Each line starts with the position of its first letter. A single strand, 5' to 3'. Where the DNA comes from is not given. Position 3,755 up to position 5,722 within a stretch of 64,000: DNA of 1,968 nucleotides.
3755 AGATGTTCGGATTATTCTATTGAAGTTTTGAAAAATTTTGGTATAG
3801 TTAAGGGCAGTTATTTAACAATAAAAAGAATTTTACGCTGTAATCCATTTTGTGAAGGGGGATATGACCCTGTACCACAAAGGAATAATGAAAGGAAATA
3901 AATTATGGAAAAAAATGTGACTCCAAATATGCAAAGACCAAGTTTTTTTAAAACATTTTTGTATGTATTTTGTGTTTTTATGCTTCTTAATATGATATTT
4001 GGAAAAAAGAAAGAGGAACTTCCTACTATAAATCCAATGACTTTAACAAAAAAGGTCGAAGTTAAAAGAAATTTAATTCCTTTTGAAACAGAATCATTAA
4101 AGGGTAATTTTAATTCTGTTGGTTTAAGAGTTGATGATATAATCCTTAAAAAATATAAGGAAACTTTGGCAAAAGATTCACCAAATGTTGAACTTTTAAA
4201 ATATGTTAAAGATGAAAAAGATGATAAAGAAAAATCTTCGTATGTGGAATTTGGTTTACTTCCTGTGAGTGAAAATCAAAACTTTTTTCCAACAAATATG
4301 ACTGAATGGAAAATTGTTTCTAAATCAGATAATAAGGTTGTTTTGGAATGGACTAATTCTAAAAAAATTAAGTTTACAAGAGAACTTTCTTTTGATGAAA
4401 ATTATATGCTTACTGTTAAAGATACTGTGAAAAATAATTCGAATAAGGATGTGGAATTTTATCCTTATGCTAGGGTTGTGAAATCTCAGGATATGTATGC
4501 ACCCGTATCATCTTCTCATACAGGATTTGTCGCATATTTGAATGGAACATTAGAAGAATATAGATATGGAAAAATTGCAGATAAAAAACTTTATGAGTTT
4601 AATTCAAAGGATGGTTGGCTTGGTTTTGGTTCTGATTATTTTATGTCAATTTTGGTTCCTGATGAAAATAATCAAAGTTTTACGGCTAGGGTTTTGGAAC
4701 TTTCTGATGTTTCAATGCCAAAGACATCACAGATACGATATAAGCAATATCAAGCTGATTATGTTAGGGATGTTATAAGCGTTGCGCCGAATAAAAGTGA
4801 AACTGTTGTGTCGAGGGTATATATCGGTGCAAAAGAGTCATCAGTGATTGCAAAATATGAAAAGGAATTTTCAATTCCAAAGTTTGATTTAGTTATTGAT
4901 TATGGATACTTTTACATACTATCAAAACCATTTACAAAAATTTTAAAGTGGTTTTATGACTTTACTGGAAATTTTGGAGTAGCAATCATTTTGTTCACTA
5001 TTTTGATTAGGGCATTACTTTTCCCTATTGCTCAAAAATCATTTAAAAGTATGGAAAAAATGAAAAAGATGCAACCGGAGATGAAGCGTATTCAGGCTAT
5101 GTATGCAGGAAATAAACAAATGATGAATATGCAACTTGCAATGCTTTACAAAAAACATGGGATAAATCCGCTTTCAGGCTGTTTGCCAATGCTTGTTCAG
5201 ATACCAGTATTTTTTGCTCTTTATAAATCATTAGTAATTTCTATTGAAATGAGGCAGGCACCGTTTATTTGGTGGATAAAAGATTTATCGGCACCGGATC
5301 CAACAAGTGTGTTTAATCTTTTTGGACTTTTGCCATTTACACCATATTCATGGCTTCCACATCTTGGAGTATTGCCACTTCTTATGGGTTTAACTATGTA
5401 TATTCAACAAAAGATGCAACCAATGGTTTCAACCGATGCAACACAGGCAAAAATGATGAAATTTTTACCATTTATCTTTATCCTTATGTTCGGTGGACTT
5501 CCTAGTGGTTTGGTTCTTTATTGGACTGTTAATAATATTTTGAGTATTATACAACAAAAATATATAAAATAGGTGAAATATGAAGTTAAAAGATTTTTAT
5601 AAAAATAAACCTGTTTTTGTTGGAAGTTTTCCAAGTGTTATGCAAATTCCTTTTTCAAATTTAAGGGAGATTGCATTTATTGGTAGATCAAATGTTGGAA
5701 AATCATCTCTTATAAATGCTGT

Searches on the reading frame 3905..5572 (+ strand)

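Call 47: search_protein_families(library=pfam, proteins=[window:3905-5572:+], max_evalue=0.00001)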
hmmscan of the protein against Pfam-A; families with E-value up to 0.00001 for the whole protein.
window:3905-5572:+ (555 aa): 2 families
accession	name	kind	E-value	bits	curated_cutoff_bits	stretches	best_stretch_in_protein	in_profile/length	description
PF02096.25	60KD_IMP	-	1.1e-57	195.1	35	1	357-555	1-162/163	60Kd inner membrane protein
PF14849.12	YidC_periplas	-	1.1e-55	190.1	24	1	58-345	2-282/283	YidC periplasmic domain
